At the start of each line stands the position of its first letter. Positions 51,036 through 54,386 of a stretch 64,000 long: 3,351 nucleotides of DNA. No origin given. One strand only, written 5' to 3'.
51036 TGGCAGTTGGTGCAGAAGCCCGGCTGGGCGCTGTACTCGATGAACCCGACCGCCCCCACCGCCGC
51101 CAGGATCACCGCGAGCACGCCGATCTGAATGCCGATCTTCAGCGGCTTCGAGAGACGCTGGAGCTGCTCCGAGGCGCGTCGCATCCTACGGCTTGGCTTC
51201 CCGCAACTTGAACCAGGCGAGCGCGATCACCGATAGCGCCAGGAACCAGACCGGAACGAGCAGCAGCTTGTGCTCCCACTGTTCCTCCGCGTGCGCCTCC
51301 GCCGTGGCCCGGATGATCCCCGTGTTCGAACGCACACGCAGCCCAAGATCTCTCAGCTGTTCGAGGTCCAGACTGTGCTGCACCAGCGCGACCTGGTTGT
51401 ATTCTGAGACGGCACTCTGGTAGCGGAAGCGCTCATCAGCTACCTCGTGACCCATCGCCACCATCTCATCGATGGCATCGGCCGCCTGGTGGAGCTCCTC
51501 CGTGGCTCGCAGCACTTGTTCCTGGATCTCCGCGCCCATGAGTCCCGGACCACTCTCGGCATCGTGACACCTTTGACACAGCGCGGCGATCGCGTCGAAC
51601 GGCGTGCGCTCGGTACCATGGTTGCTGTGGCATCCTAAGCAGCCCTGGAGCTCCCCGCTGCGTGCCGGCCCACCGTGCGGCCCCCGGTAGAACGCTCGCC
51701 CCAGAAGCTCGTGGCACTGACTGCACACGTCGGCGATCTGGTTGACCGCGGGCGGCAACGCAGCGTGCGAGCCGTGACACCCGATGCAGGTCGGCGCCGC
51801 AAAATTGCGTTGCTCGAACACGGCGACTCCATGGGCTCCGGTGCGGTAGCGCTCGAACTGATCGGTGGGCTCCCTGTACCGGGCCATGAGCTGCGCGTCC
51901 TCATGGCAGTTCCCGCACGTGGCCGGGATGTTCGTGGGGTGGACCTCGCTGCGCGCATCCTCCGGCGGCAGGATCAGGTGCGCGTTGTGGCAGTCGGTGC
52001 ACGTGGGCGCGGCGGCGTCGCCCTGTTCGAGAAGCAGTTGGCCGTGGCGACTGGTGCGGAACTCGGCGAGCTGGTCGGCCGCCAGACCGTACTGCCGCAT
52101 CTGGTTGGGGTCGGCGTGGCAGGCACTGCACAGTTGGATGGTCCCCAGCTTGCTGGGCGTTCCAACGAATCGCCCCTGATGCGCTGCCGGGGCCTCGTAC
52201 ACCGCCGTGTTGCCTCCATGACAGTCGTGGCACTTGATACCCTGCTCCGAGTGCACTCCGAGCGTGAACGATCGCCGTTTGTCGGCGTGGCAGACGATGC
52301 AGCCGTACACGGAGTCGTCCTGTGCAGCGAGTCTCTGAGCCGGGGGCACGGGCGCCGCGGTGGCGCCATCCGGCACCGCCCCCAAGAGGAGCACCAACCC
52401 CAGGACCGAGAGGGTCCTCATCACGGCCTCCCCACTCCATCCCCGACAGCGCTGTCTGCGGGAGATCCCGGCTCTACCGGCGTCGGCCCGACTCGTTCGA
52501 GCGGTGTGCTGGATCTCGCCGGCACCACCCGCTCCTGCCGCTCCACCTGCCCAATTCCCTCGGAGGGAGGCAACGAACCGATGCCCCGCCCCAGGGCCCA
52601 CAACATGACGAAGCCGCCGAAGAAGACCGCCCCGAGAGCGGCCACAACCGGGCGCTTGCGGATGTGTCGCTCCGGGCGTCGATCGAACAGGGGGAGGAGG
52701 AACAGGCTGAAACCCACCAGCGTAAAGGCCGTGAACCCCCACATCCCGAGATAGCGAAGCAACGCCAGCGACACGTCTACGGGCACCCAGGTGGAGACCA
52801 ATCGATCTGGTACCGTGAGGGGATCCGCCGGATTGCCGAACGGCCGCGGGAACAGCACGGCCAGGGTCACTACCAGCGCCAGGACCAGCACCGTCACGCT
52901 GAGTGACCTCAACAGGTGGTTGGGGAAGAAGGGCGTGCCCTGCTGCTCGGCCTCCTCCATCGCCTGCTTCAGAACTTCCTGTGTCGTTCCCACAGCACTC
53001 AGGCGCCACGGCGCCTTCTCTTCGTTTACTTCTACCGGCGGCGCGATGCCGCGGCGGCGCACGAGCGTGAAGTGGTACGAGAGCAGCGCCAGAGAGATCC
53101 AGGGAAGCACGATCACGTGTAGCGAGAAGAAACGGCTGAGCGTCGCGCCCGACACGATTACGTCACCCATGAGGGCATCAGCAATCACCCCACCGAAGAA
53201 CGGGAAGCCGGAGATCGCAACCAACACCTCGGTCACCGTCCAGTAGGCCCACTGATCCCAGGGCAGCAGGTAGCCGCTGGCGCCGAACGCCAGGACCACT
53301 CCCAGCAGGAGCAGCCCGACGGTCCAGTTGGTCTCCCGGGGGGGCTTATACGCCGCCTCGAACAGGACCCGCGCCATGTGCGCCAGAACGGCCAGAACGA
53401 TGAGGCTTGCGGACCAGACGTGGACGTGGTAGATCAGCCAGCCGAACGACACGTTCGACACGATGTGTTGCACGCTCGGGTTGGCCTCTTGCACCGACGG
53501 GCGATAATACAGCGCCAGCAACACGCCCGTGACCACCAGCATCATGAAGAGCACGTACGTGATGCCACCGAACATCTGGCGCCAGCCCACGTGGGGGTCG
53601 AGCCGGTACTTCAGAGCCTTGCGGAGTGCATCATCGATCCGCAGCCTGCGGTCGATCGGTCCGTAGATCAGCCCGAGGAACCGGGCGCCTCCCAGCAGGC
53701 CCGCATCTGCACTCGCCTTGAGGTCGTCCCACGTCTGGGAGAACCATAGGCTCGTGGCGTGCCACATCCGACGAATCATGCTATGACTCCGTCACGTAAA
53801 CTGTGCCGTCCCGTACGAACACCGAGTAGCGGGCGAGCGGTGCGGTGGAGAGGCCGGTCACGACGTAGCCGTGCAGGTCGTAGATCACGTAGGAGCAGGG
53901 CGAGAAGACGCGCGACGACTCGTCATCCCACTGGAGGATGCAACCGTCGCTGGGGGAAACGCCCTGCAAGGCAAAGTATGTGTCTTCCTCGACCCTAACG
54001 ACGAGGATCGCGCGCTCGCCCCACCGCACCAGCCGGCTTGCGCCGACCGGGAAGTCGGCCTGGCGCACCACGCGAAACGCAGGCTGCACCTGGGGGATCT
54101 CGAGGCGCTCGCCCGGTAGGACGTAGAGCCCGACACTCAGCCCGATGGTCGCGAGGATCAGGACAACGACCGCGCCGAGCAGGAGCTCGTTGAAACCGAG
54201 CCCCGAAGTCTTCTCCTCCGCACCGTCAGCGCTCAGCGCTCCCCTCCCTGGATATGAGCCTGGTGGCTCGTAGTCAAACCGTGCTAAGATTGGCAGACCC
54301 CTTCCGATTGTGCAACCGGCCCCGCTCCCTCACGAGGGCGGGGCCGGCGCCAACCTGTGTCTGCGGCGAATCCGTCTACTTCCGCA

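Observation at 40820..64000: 23-kb, single-strand, 17-gene quinol-to-outer-membrane electron-transfer supercluster (~102 CxxCH motifs in 10 proteins)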

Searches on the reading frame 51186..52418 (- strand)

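Call 4: search_protein_families(library=pfam, proteins=[window:51186-52418:-], max_evalue=0.01)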
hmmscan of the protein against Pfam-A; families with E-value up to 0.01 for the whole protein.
window:51186-52418:- (410 aa): 5 families
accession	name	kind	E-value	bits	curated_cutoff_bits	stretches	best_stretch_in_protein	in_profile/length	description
PF14537.11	Cytochrom_c3_2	-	3.7e-12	47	25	2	55-173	1-79/79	Cytochrome c3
PF09699.15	Paired_CXXCH_1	-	7.6e-12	45.2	20.6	1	251-288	3-39/41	Doubled CXXCH motif (Paired_CXXCH_1)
PF14522.11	Cytochrome_C7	-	1.3e-11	44.6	24.8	3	55-145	7-67/67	Cytochrome c7 and related cytochrome c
PF02085.21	Cytochrom_CIII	-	6.8e-07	30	22.9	0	199-285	21-101/101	Class III cytochrome C family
PF22678.1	Cytochrom_c_NrfB-like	-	0.0067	17.3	27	1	97-173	1-66/89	Cytochrome c-type protein NrfB-like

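Call 9: search_protein_families(library=ncbifam, proteins=[window:51186-52418:-], max_evalue=0.001)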
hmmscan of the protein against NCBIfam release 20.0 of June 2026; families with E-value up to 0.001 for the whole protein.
window:51186-52418:- (410 aa): 4 families
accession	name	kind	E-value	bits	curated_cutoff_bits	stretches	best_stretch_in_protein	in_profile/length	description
TIGR03508.1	decahem_SO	subfamily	9.3e-12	45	192.2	2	40-270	5-255/258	DmsE family decaheme c-type cytochrome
NF008659.0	PRK11659.1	equivalog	3.7e-06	26.8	184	0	137-270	46-173/188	cytochrome c nitrite reductase pentaheme subunit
NF045713.1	CxxCH_16_HmcA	equivalog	0.00017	20.3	400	0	258-293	362-394/541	sulfate respiration complex hexadecaheme cytochrome HmcA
TIGR03153.1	cytochr_NrfH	equivalog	0.00028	21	134.2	0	139-266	30-135/138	cytochrome c nitrite reductase small subunit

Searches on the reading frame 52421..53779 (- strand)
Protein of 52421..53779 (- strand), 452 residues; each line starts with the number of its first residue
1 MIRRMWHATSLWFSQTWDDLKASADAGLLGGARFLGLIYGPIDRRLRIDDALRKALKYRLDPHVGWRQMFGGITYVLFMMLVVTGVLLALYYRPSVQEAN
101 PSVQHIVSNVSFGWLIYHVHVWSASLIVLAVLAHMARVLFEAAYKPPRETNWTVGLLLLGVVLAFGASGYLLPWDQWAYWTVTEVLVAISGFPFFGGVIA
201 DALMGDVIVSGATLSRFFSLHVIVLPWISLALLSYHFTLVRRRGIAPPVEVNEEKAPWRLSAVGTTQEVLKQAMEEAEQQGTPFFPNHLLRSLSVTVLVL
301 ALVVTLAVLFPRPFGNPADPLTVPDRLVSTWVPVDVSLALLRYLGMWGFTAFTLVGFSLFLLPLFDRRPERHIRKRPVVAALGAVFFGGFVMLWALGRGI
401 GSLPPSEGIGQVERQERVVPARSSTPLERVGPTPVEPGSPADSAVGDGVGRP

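Call 4: search_protein_families(library=pfam, proteins=[window:52421-53779:-], max_evalue=0.01)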
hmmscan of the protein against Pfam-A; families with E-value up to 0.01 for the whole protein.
window:52421-53779:- (452 aa): 4 families
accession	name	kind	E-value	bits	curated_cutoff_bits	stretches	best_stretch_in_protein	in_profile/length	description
PF00033.24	Cytochrome_B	-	6e-46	157.1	27.2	1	63-243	9-188/189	Cytochrome b/b6/petB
PF13631.11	Cytochrom_B_N_2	-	5.8e-37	127.7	27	1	126-317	2-169/169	Cytochrome b(N-terminal)/b6/petB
PF00032.22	Cytochrom_B_C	-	3.1e-06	27.8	20.7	1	317-398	1-83/102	Cytochrome b(C-terminal)/b6/petD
PF04123.18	DUF373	-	0.0017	18.3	28.3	1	71-189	220-335/335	Domain of unknown function (DUF373)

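Call 81: search_protein_families(library=ncbifam, proteins=[window:52421-53779:-], max_evalue=0.00001)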
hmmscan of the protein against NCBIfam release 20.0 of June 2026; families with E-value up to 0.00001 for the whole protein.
window:52421-53779:- (452 aa): 5 families
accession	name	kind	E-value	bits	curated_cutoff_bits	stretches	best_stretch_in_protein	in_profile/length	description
NF002990.0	PRK03735.1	subfamily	4.1e-58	196.8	325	1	38-248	5-222/223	cytochrome b6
NF040969.1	cytb_ExtP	equivalog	2e-56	191.1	290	1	69-246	26-203/205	selenite/tellurite reduction operon b-type cytochrome ExtP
NF050120.1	bc1_QcrB_actin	exception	3.8e-29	101.9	500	1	42-241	2-216/458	cytochrome bc1 complex cytochrome b subunit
NF041076.1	cyt_b_SoxC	equivalog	4.2e-24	85.3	740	1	70-257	30-211/542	proton pump complex cytochrome B SoxC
TIGR01156.1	cytb6_f_IV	equivalog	1.3e-07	31.6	127.05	1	272-397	20-144/160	cytochrome b6-f complex subunit IV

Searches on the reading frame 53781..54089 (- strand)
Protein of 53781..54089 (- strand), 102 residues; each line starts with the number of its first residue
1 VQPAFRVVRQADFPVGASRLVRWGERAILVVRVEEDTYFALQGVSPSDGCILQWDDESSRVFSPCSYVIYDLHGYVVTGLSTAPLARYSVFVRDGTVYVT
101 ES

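Call 4: search_protein_families(library=pfam, proteins=[window:53781-54089:-], max_evalue=0.01)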
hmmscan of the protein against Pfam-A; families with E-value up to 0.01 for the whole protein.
window:53781-54089:- (102 aa): 2 families
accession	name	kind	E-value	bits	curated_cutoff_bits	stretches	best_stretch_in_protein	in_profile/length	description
PF13806.12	Rieske_2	-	9.2e-07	29.2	27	1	6-99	4-103/104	Rieske-like [2Fe-2S] domain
PF00355.32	Rieske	-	0.009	16.4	20.3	0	6-88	4-87/88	Rieske [2Fe-2S] domain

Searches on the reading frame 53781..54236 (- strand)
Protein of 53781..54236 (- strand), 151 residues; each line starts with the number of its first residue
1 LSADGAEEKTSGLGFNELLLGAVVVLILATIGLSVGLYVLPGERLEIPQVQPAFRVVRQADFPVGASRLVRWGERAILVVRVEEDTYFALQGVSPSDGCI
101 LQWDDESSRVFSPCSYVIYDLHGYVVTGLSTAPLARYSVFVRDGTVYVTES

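Call 81: search_protein_families(library=ncbifam, proteins=[window:53781-54236:-], max_evalue=0.00001)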
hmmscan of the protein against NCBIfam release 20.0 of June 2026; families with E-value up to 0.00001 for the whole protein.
window:53781-54236:- (151 aa): 1 family
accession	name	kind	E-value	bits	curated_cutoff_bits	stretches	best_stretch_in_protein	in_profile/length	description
NF010001.0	PRK13474.1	subfamily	6.8e-06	25.5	154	1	73-149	85-162/178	cytochrome b6-f complex iron-sulfur subunit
